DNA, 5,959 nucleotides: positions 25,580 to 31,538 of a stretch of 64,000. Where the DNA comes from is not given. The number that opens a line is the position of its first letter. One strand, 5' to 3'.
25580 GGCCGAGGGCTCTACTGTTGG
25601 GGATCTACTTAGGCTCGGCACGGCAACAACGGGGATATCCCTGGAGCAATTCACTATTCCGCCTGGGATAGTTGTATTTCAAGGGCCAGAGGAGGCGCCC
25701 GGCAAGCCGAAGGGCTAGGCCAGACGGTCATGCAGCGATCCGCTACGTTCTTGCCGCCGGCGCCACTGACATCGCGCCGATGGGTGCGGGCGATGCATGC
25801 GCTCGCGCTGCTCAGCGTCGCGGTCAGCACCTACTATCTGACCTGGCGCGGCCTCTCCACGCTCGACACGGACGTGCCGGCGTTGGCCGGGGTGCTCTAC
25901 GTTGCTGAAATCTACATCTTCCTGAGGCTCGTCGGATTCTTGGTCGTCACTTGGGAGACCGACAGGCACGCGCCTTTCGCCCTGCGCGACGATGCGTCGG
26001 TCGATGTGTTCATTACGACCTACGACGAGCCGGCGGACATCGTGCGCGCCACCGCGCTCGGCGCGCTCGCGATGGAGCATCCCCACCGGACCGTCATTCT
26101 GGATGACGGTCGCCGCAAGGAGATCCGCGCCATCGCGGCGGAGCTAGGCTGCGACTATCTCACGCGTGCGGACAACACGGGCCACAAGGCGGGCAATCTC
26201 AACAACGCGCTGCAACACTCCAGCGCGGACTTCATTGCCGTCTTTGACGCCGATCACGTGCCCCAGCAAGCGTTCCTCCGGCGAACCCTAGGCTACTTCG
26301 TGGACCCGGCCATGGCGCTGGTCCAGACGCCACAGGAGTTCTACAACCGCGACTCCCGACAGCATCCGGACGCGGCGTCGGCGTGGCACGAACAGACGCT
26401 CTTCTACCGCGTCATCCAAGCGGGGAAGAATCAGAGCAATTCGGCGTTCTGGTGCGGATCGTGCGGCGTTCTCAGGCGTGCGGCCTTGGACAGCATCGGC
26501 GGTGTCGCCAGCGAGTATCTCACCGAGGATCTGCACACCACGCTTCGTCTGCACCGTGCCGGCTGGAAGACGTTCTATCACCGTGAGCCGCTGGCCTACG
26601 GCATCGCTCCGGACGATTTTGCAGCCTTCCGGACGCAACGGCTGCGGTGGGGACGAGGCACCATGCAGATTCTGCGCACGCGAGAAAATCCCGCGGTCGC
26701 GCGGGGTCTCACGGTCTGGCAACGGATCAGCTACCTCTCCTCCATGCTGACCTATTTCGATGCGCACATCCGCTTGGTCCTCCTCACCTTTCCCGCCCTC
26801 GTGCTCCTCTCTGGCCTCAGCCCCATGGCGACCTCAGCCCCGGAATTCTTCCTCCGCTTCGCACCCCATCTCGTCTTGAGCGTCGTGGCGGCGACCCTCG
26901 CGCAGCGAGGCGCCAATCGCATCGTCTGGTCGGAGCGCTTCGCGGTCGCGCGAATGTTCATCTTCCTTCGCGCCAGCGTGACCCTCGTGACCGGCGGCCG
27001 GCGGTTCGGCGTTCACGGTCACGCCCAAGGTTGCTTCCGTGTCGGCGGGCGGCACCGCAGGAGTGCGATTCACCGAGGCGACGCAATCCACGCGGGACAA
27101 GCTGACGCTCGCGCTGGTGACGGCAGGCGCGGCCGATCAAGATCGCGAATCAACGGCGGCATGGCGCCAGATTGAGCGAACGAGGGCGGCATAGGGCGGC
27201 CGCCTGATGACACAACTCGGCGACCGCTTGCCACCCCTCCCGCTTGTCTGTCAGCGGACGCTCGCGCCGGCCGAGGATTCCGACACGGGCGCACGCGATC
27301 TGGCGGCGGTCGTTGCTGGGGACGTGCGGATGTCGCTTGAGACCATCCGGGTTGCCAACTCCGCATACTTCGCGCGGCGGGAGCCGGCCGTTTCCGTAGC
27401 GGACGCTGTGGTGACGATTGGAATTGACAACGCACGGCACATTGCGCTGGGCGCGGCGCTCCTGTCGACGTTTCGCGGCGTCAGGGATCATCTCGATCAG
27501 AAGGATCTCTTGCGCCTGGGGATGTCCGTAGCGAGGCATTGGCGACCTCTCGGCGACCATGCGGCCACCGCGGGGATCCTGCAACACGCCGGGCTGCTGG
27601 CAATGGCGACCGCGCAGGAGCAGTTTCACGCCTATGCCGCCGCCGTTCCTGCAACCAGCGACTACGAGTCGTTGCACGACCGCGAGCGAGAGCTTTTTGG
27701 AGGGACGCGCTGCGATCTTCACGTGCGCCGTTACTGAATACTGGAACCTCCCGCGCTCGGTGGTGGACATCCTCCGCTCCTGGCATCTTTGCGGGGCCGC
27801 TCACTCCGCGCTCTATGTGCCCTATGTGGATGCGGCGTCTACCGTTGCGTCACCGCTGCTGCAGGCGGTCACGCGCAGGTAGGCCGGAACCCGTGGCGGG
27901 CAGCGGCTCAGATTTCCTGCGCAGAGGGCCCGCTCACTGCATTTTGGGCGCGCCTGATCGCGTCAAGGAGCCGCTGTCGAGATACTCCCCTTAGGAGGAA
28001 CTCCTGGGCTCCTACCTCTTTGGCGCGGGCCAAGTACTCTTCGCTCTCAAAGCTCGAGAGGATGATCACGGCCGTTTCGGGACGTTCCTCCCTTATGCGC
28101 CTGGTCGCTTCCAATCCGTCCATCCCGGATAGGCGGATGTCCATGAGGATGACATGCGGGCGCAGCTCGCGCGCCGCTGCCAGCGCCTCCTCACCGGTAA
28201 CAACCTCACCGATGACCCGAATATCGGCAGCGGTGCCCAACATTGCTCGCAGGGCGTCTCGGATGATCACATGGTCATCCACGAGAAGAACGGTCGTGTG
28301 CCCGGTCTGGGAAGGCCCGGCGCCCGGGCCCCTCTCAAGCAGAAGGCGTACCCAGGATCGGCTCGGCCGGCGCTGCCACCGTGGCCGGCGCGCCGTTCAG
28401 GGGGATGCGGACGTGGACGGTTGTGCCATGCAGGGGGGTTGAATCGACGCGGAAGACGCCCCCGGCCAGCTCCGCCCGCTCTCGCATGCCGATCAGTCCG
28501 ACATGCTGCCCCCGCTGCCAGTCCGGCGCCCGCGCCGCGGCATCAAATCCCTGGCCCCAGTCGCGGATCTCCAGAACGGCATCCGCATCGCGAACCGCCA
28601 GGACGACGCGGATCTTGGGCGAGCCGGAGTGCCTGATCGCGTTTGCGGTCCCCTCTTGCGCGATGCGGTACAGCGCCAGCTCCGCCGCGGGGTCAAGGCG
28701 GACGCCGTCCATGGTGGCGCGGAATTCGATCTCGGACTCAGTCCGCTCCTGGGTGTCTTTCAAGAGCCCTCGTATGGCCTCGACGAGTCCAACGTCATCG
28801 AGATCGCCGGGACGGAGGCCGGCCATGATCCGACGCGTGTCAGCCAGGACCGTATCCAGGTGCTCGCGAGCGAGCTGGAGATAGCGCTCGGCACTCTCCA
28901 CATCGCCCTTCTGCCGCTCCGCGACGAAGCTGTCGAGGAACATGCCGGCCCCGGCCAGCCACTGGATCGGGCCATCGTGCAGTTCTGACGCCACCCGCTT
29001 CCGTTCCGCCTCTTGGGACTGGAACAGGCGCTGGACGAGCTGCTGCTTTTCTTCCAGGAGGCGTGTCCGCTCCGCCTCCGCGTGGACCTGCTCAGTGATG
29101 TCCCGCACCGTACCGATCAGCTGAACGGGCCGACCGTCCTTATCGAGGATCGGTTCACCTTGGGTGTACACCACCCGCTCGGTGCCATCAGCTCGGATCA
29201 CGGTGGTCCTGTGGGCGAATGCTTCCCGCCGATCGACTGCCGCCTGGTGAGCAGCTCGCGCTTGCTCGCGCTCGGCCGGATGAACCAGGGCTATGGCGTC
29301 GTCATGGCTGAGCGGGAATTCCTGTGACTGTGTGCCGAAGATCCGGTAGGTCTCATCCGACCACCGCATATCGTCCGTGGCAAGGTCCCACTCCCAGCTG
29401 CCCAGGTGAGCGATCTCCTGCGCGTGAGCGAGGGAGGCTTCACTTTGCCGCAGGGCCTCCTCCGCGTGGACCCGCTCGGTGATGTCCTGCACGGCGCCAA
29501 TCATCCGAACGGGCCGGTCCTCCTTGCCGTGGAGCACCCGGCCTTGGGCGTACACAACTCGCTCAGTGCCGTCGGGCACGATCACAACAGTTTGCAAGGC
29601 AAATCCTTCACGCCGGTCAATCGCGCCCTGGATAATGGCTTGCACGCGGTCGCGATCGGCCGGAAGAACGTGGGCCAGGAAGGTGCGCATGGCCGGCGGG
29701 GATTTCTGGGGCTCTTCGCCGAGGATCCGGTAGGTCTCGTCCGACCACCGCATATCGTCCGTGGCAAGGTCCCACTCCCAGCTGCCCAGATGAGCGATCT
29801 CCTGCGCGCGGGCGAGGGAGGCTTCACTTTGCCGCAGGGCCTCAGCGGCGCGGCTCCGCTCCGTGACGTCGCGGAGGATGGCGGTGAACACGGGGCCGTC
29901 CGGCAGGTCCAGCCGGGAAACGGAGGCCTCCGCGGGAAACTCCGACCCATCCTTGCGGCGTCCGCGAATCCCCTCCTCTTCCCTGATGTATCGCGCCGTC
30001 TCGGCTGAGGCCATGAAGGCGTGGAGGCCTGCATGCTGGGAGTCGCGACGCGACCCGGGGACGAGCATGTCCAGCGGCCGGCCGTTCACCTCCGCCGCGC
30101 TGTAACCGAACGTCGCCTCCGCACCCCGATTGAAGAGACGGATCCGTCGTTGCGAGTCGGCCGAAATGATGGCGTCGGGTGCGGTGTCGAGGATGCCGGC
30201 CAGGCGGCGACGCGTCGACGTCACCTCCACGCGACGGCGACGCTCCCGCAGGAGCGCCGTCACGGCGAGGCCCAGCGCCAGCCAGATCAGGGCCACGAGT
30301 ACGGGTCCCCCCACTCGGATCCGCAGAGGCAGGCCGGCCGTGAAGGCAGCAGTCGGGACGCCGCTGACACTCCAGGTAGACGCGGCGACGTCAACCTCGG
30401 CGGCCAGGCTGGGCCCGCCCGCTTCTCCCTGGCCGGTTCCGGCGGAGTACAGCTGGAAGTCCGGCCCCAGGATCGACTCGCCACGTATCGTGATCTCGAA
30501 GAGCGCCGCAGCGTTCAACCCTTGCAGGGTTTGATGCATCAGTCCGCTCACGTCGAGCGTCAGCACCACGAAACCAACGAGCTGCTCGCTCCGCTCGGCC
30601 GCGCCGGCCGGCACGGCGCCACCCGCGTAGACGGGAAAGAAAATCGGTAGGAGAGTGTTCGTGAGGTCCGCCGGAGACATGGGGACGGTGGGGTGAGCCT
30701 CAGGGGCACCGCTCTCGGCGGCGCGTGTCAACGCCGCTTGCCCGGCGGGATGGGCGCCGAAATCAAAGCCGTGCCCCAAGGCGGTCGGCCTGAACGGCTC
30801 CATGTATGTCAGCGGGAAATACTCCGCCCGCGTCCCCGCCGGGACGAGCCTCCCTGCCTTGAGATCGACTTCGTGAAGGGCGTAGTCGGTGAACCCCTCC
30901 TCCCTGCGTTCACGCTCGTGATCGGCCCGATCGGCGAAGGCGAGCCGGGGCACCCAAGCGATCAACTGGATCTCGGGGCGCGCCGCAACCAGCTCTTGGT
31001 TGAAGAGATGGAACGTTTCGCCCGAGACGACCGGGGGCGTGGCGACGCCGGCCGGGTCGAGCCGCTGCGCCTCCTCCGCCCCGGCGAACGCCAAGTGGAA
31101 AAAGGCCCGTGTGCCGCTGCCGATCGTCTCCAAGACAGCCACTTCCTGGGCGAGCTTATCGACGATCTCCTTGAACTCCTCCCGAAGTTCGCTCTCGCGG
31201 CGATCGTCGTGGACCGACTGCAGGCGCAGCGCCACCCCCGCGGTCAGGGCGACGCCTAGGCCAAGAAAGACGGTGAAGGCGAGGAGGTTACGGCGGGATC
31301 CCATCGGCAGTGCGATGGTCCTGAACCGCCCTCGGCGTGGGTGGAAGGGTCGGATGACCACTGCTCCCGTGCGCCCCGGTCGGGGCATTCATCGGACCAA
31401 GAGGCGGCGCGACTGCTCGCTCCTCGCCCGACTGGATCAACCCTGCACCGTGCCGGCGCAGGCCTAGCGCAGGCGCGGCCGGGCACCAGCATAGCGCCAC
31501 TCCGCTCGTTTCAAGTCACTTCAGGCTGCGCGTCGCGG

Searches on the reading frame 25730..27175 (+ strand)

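Call 109: search_protein_families(library=pfam, proteins=[window:25730-27175:+], max_evalue=0.00001)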
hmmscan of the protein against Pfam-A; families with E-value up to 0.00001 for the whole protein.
window:25730-27175:+ (481 aa): 5 families
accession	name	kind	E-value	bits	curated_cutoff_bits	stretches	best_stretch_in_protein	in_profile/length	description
PF13641.12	Glyco_tranf_2_3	-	1.1e-26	94.8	27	1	91-310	3-230/230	Glycosyltransferase like family 2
PF13632.12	Glyco_trans_2_3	-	8.7e-22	78.3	27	1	169-364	2-181/198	Glycosyl transferase family group 2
PF00535.33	Glycos_transf_2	-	2.7e-18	66.9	23.3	1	93-256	2-167/168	Glycosyl transferase family 2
PF13506.12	Glyco_transf_21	-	7.9e-14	51.9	21.7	1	152-309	17-174/174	Glycosyl transferase family 21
PF03552.20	Cellulose_synt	-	8.2e-13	48.2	24.7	1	264-387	422-549/722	Cellulose synthase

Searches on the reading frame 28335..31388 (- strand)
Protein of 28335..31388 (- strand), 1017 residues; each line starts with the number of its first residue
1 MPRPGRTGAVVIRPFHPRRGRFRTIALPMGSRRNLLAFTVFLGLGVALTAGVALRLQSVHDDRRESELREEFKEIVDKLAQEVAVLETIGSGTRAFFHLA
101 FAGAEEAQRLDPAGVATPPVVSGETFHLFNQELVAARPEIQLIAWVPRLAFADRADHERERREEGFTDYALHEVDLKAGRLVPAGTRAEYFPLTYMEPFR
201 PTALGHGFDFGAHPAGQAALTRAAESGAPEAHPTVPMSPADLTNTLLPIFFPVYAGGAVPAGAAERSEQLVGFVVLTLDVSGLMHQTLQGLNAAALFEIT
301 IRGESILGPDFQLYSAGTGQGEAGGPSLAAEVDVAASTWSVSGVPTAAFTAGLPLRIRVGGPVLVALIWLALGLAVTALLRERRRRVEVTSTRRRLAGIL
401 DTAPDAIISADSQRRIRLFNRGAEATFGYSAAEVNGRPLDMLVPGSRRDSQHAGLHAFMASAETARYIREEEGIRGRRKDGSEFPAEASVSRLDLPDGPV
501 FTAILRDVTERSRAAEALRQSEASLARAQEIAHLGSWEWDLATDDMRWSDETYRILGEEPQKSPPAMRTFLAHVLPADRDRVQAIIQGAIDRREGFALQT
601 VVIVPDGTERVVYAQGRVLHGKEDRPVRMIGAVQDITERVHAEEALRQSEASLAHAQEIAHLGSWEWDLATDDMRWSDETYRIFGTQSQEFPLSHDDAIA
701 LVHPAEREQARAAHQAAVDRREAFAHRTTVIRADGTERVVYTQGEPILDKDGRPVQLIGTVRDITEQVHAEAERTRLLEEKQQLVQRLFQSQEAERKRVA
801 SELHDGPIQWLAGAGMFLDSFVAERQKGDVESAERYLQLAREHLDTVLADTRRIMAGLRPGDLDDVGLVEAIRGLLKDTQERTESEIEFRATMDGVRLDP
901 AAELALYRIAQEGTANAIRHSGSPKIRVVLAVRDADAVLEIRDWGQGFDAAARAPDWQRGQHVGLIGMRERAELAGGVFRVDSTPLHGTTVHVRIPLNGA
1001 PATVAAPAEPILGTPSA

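Call 109: search_protein_families(library=pfam, proteins=[window:28335-31388:-], max_evalue=0.00001)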
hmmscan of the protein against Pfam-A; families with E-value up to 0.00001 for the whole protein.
window:28335-31388:- (1017 aa): 8 families
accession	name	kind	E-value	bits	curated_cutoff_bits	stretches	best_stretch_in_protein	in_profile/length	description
PF08447.18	PAS_3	-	8.7e-37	125.7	25.6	2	674-761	2-89/89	PAS fold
PF03924.19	CHASE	-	2.3e-30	106.2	25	1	121-291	3-165/189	CHASE domain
PF00989.32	PAS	-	2.7e-27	95.4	22.6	2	395-508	2-113/113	PAS fold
PF13426.13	PAS_9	-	7e-21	74.9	27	1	404-510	1-103/103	PAS domain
PF08448.16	PAS_4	-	2.4e-19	70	23.1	1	400-513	1-110/110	PAS fold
PF02518.31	HATPase_c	-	1.2e-12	48.7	26.4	1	903-998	3-110/111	Histidine kinase-, DNA gyrase B-, and HSP90-like ATPase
PF07730.19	HisKA_3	-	3.1e-10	40.9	24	1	795-863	1-68/68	Histidine kinase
PF13188.13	PAS_8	-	1.4e-06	28.4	21.8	1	395-442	2-50/65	PAS domain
